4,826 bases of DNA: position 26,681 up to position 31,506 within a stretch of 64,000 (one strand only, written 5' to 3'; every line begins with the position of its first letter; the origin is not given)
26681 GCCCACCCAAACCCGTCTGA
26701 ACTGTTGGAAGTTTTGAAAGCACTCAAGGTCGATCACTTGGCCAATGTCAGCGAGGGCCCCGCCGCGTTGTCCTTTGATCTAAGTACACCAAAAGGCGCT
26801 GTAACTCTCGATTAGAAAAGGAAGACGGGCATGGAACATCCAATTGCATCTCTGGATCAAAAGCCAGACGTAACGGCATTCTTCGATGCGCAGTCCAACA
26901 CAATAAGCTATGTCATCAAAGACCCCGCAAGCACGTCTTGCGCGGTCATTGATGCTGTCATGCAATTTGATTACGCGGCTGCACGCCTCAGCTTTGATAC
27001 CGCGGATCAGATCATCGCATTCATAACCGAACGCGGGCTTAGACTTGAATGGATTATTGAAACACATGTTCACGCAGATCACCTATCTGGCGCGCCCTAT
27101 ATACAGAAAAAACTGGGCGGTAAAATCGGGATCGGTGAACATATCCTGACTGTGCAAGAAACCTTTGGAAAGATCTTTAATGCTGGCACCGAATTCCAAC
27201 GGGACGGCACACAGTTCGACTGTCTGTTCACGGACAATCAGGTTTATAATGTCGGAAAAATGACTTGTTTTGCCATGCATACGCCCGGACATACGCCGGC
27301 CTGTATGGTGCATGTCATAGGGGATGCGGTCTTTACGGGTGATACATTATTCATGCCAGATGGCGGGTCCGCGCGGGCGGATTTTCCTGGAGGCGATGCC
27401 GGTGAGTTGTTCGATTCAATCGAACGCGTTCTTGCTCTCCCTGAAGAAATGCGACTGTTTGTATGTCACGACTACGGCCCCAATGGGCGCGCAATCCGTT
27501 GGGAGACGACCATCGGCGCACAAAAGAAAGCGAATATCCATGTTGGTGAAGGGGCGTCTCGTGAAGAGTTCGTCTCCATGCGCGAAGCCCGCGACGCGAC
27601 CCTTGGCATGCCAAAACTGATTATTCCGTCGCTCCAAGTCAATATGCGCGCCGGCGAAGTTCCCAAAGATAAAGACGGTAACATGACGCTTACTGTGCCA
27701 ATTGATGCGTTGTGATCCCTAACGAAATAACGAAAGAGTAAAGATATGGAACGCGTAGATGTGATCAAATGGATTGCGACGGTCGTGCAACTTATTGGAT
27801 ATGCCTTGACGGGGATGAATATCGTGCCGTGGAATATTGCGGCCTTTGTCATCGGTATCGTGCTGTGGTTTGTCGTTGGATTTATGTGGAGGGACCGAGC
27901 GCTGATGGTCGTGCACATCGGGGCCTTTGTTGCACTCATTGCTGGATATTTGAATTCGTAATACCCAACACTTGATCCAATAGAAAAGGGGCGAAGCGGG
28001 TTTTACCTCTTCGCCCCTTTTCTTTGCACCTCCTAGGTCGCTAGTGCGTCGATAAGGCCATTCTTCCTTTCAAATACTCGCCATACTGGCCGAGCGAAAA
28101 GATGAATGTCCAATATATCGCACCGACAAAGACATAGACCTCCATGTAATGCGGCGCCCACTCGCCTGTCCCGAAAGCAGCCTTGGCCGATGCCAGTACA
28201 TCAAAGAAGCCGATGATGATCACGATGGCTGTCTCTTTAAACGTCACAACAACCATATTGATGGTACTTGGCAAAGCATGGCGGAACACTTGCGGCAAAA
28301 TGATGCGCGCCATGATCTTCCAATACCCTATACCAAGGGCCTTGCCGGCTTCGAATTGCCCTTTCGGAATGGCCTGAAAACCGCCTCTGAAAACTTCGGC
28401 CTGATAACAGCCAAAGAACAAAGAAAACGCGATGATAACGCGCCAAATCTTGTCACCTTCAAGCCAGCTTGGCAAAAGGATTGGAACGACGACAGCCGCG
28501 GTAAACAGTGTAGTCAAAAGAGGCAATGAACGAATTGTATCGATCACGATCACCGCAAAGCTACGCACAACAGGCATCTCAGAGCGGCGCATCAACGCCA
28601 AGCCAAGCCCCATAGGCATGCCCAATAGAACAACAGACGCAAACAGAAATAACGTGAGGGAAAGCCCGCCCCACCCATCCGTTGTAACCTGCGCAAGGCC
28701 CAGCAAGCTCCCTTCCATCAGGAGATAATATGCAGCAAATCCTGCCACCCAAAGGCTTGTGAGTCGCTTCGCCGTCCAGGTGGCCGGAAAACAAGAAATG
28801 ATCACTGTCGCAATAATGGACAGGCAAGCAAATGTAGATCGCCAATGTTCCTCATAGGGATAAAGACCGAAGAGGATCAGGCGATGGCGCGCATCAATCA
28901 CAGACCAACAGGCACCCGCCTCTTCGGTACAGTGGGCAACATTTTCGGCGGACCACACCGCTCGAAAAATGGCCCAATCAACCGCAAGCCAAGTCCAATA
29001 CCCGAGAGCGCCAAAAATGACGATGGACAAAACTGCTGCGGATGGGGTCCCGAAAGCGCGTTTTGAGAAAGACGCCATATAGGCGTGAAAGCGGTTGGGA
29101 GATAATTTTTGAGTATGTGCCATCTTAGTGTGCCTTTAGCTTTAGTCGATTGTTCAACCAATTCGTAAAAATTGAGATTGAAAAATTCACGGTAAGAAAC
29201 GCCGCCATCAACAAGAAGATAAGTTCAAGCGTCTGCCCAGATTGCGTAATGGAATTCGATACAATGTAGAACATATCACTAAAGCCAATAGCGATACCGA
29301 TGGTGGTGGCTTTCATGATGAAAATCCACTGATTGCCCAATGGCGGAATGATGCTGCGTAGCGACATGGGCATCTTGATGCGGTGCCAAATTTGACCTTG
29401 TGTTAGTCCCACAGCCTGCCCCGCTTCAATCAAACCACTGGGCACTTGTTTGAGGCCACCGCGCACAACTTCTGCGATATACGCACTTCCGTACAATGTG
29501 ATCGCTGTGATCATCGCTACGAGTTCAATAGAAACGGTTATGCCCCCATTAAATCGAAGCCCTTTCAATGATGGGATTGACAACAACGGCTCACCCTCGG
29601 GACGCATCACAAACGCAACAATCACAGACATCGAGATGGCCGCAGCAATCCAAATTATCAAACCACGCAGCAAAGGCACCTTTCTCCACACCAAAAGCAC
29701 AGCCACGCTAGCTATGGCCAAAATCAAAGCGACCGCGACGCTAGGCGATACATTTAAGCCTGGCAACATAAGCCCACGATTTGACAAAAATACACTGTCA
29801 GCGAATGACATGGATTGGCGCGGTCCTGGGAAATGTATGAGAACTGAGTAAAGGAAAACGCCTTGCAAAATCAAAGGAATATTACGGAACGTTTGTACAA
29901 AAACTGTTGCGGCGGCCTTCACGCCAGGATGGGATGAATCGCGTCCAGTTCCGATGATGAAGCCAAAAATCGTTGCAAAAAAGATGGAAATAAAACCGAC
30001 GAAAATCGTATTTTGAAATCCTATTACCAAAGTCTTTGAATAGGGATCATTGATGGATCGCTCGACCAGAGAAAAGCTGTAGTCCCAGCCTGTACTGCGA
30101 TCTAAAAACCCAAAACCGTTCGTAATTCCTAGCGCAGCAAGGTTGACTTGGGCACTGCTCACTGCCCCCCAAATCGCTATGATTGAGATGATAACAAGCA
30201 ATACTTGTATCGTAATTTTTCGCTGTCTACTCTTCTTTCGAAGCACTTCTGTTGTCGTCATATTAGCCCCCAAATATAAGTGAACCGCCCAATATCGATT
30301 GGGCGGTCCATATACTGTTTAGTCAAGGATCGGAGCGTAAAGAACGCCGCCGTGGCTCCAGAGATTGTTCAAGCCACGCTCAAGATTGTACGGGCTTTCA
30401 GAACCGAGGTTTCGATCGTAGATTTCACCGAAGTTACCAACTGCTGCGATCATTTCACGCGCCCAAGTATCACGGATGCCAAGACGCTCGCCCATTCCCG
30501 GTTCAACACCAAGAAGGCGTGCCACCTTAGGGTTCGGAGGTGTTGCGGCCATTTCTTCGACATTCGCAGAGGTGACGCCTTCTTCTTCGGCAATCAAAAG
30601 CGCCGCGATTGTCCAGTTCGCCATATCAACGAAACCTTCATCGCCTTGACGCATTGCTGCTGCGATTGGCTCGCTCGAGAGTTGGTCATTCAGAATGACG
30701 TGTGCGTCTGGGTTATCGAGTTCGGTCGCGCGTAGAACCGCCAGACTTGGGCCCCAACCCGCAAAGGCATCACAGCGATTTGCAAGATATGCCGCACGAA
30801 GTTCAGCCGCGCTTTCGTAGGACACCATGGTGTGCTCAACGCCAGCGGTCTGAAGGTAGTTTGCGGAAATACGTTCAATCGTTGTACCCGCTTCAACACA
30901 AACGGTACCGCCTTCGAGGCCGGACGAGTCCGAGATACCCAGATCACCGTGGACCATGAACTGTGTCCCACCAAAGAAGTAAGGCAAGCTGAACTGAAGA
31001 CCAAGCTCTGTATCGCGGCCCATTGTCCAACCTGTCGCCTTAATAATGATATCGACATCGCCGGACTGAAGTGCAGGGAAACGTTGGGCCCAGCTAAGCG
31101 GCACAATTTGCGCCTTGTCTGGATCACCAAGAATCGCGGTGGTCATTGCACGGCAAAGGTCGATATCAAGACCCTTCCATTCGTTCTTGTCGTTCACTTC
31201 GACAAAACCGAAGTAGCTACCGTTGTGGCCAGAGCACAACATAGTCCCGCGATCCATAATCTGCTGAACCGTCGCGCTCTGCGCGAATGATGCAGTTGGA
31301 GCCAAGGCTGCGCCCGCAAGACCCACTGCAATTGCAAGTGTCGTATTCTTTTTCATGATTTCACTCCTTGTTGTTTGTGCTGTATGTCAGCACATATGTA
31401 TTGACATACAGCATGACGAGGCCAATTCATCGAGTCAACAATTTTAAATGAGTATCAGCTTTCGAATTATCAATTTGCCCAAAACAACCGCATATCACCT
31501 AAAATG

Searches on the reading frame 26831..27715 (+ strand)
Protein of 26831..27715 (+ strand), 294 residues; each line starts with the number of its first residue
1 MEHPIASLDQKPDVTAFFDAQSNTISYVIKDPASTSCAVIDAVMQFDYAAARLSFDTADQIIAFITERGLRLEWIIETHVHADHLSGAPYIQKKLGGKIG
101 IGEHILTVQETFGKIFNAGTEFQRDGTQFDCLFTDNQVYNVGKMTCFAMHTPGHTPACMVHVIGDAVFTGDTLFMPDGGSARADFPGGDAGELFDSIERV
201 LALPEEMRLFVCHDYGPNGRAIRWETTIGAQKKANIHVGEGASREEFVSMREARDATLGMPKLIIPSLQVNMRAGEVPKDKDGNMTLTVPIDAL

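Call 7: search_protein_families(library=ncbifam, proteins=[window:26831-27715:+])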
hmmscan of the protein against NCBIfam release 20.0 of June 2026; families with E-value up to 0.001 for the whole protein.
window:26831-27715:+ (294 aa): 13 families
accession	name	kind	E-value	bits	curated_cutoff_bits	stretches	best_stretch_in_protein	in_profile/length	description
NF040641.1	bifunc_ST_SDO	equivalog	1.3e-106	357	625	1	9-294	139-423/423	bifunctional sulfur transferase/dioxygenase Blh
TIGR03413.1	GSH_gloB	equivalog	1.5e-17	63.8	200.8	1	57-232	29-181/248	hydroxyacylglutathione hydrolase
NF041804.1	MBL_fold_SolJ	exception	3.1e-14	52.7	350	1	68-216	50-181/224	solanimycin biosynthesis MBL-fold hydrolase SolJ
NF012229.1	bla_class_B_core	domain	2.5e-12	47.1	100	1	56-161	36-136/139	metallo-beta-lactamase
NF033105.1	bla_subclass_B3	equivalog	1.3e-09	37.7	240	1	57-160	44-152/257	subclass B3 metallo-beta-lactamase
NF007597.0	PRK10241.1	equivalog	1.4e-08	34.4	421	1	58-216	32-168/251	hydroxyacylglutathione hydrolase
NF033185.1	B3_Acin_new2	exception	1.6e-06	27.6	625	1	74-160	92-179/285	putative subclass B3 metallo-beta-lactamase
NF000438.2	blaPOM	exception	2.1e-06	27.1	610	1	57-163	78-188/286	POM family subclass B3 metallo-beta-lactamase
NF000427.2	blaCAU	exception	4.4e-06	26.2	500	1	55-160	46-155/262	CAU/MBL1b family subclass B3 metallo-beta-lactamase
NF012140.0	blaBJP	exception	8.8e-05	21.4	600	1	66-161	88-184/294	BJP family subclass B3 metallo-beta-lactamase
NF033184.1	B3_Acin_new1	exception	0.00045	19.4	580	1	60-160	73-177/283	putative subclass B3 metallo-beta-lactamase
NF033106.1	blaL1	exception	0.00053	19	560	1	65-162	88-189/290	L1 family subclass B3 metallo-beta-lactamase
NF000458.2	blaPEDO-2_fam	exception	0.00077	18.9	550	0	75-159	94-180/285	PEDO-2 family subclass B3 metallo-beta-lactamase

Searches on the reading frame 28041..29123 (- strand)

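Call 7: search_protein_families(library=ncbifam, proteins=[window:28041-29123:-])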
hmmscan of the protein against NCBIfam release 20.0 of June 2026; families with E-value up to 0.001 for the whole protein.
window:28041-29123:- (360 aa): 11 families
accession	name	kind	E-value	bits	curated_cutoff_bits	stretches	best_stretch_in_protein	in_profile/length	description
NF011687.0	PRK15107.1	equivalog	1.6e-26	93.6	318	1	152-354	18-222/224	glutamate/aspartate ABC transporter permease GltK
TIGR03003.1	ectoine_ehuD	equivalog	8.2e-24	84.7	205.2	1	155-338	18-195/212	ectoine/hydroxyectoine ABC transporter permease subunit EhuD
NF008337.0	PRK11123.1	equivalog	1.8e-23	83.3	277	1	229-338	107-213/238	arginine ABC transporter permease ArtQ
NF011680.0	PRK15100.1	equivalog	4.3e-23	82.3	300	1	153-352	18-211/222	cystine ABC transporter permease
TIGR03004.1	ectoine_ehuC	equivalog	5.3e-20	72.2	196.95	1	155-314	14-168/214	ectoine/hydroxyectoine ABC transporter permease subunit EhuC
NF007028.0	PRK09494.1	equivalog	6.1e-20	72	303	1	153-346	18-207/219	glutamine ABC transporter permease GlnP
NF011714.0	PRK15135.1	subfamily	6.4e-19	68.7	319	1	158-341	17-205/228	histidine ABC transporter permease HisQ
NF011651.0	PRK15069.1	subfamily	5.2e-18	65.3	306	1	150-316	17-192/237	histidine ABC transporter permease HisM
NF008336.0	PRK11122.1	equivalog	5.7e-17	62.1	248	1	153-339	11-199/222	arginine ABC transporter permease ArtM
TIGR01726.1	HEQRo_perm_3TM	subfamily_domain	2.2e-13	50.5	42.2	1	152-247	7-99/99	ABC transporter permease subunit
NF011624.0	PRK15050.1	equivalog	3e-06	26.5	247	1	226-309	161-244/297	2-aminoethylphosphonate ABC transporter permease subunit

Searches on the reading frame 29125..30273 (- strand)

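Call 7: search_protein_families(library=ncbifam, proteins=[window:29125-30273:-])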
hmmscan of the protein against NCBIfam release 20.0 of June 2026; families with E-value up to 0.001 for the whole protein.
window:29125-30273:- (382 aa): 12 families
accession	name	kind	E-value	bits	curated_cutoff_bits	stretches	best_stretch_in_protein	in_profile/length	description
NF007028.0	PRK09494.1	equivalog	6.3e-24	85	303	1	251-379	90-218/219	glutamine ABC transporter permease GlnP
TIGR03003.1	ectoine_ehuD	equivalog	3.7e-20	72.8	205.2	2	199-377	39-212/212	ectoine/hydroxyectoine ABC transporter permease subunit EhuD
TIGR03004.1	ectoine_ehuC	equivalog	2.5e-16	60.2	196.95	1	252-377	81-206/214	ectoine/hydroxyectoine ABC transporter permease subunit EhuC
NF008337.0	PRK11123.1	equivalog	3.4e-16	59.5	277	1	252-363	105-216/238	arginine ABC transporter permease ArtQ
NF011651.0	PRK15069.1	subfamily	6.3e-16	58.5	306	1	252-365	103-216/237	histidine ABC transporter permease HisM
NF011680.0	PRK15100.1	equivalog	2e-15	57.2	300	1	250-369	84-203/222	cystine ABC transporter permease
NF011687.0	PRK15107.1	equivalog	4.1e-15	56.3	318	1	170-376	17-222/224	glutamate/aspartate ABC transporter permease GltK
NF011714.0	PRK15135.1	subfamily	3.1e-14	53.3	319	1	251-336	93-178/228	histidine ABC transporter permease HisQ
TIGR01726.1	HEQRo_perm_3TM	subfamily_domain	7.1e-11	42.5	42.2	1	81-145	4-68/99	ABC transporter permease subunit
NF008049.0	PRK10782.1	subfamily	3e-08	33.6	212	1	246-333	84-171/217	methionine ABC transporter permease MetI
NF008336.0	PRK11122.1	equivalog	4.9e-08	32.9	248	1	178-364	22-202/222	arginine ABC transporter permease ArtM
TIGR01581.1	Mo_ABC_porter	hypoth_equivalog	2e-05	24.2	210.3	1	243-309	95-161/225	ABC transporter permease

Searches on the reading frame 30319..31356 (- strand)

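Call 7: search_protein_families(library=ncbifam, proteins=[window:30319-31356:-])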
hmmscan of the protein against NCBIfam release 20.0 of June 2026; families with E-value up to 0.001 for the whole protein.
window:30319-31356:- (345 aa): 9 families
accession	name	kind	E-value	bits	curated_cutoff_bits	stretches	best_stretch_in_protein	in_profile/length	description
TIGR01096.1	3A0103s03R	subfamily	1.7e-39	135.8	256.35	1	21-317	9-250/250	lysine/arginine/ornithine ABC transporter substrate-binding protein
NF008885.0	PRK11917.1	equivalog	3.7e-14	52.9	373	1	5-199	6-198/259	bifunctional adhesin/ABC transporter aspartate/glutamate-binding protein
NF008063.0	PRK10797.1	subfamily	6.4e-13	48.5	375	1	2-254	4-257/302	glutamate/aspartate ABC transporter substrate-binding protein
NF008426.0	PRK11260.1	equivalog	2.8e-12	46.5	312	1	5-253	9-246/266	cystine ABC transporter substrate-binding protein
TIGR04262.1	orph_peri_GRRM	subfamily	8.4e-11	41.6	190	1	54-256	16-212/257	extracellular substrate binding-like orphan protein GrrP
TIGR01728.1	SsuA_fam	subfamily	1.1e-05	24.9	163.5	0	132-224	86-176/290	aliphatic sulfonate ABC transporter substrate-binding protein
NF011965.0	PRK15437.1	equivalog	1.4e-05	24.8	459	1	39-197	27-179/260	histidine ABC transporter substrate-binding protein HisJ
NF041764.1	ArtI_Ecoli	equivalog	3.3e-05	23.4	522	1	22-200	11-173/243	arginine ABC transporter substrate-binding protein ArtI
NF011583.0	PRK15007.1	subfamily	0.00017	21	358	1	22-200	11-173/243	arginine ABC transporter substrate-binding protein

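Call 101: search_protein_families(library=pfam, proteins=[window:30319-31356:-], max_evalue=0.0001)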
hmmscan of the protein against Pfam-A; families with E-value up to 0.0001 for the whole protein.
window:30319-31356:- (345 aa): 1 family
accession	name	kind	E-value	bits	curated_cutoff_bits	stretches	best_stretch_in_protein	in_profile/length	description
PF00497.25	SBP_bac_3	-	3.3e-15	56.4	26.4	1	43-253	4-116/132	Bacterial extracellular solute-binding proteins, family 3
